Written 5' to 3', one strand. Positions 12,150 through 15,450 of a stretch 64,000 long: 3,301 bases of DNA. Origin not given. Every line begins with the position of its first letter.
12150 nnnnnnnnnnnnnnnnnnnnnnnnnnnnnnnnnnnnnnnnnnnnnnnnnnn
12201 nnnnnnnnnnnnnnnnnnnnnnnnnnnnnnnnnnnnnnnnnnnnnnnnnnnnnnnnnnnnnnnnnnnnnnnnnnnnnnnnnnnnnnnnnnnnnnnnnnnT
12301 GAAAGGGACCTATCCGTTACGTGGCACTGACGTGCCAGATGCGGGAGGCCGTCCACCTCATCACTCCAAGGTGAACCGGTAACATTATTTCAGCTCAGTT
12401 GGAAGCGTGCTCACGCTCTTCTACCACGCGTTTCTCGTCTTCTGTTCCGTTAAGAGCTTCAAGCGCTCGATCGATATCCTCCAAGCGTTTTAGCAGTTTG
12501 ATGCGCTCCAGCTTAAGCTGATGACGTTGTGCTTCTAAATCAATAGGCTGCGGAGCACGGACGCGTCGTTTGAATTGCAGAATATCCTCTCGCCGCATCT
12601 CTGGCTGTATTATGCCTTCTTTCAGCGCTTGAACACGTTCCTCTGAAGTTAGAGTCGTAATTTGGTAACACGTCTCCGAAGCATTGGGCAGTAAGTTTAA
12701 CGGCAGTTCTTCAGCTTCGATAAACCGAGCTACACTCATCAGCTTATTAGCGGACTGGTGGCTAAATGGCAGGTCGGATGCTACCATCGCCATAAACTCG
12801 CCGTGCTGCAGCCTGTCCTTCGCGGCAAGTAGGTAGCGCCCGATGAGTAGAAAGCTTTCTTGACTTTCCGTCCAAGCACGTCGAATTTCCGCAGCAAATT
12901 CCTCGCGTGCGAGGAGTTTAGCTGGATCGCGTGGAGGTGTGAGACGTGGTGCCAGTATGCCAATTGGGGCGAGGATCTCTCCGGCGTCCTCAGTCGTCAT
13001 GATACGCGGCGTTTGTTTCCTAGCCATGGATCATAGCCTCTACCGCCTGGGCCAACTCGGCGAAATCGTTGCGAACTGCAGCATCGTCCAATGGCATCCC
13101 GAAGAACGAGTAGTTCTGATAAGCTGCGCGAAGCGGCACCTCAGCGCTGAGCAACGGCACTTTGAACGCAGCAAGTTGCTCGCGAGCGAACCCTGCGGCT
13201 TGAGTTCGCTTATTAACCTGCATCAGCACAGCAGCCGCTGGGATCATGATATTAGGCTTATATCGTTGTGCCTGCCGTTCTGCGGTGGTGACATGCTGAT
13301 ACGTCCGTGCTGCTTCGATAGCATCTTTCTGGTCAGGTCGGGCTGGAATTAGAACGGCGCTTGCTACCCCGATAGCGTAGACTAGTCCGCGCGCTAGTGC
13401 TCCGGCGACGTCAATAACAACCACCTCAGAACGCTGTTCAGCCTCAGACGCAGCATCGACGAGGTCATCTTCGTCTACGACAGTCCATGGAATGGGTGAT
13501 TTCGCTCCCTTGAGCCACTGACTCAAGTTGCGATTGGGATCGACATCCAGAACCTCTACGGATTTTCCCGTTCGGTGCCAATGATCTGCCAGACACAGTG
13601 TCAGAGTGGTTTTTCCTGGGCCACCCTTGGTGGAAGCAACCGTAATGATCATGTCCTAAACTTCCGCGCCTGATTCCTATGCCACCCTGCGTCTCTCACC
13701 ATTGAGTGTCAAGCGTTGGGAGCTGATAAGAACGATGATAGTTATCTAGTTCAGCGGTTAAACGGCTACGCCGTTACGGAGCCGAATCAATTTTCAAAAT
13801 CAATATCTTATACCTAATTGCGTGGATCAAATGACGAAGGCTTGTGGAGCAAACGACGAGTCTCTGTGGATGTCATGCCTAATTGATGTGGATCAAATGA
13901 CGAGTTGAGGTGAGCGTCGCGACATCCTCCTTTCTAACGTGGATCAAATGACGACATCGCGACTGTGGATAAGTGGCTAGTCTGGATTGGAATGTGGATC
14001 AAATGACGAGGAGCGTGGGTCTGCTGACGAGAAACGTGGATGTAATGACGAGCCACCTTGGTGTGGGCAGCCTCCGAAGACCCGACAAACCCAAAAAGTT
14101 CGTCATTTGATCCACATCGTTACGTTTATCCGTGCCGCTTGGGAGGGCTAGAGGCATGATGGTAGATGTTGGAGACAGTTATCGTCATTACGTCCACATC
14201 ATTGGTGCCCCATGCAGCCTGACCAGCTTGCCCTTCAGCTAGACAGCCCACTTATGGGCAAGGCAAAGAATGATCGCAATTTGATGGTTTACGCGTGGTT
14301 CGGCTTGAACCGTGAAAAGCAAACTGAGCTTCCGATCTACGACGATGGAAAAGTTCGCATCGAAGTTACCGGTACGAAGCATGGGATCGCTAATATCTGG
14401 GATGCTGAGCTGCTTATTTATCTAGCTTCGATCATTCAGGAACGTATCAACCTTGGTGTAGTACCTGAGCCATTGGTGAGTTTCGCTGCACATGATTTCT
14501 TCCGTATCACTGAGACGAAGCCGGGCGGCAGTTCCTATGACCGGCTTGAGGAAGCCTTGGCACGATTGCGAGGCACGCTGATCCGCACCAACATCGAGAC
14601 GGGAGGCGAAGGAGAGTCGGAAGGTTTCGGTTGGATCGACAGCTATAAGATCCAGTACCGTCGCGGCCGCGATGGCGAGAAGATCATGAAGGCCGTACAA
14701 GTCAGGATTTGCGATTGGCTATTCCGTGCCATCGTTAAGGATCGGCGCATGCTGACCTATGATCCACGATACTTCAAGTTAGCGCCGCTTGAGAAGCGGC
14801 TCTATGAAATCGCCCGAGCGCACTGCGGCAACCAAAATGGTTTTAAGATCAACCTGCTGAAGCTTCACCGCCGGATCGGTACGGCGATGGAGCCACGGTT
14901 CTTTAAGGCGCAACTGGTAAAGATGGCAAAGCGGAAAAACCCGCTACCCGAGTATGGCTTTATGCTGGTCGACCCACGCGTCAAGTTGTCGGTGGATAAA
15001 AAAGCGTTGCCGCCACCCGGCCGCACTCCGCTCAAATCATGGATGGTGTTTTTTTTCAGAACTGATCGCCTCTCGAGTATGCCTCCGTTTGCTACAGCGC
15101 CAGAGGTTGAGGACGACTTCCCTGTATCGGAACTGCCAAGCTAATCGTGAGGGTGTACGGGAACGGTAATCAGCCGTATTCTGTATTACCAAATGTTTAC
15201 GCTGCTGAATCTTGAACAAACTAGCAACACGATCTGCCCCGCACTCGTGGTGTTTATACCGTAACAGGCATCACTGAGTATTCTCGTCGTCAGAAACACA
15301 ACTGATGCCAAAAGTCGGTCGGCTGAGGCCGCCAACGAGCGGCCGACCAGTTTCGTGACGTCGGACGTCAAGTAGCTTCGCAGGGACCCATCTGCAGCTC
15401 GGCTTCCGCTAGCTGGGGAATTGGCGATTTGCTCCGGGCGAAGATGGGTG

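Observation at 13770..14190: Textbook oriV: 21-22-bp-phased 16-bp iterons, inverted copies at the rep promoter, AT-rich tract and a perfect DnaA box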

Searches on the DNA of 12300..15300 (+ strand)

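Call 8: search_dna_similar(query=window:12300-15300:+, collection=plasmids, mode=near, max_rows=25)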
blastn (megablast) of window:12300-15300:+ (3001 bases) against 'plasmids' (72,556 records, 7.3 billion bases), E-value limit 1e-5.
Records with a match: 2; places in all: 2; records where one place covers at least 80% of the query: 0.
Best place of each record, by identity: 95-99% 2.
By first word of the organism name: Skermanella 2.
By predicted mobility (MOB-suite, as given by PLSDB): mobilizable 2.
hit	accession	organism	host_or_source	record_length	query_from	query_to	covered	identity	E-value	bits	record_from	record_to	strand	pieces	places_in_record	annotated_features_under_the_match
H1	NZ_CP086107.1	Skermanella mucosa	single cell,crude oil contaminated ...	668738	1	65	2%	95.4%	7e-19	104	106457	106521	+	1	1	none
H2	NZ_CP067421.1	Skermanella sp. TT6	Homo sapiens,single cell,skin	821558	1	49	2%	95.9%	1e-11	81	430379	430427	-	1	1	none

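Call 9: search_dna_similar(query=window:13653-14211:+, collection=plasmids, mode=distant, max_rows=30)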
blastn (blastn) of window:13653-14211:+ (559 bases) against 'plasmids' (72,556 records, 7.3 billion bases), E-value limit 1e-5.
No match.

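Call 47: search_rna_families(source=window, start=13400, end=14500, threshold=evalue, max_evalue=1)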
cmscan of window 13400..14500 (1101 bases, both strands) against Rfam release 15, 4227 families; matches with E-value up to 1: 0.
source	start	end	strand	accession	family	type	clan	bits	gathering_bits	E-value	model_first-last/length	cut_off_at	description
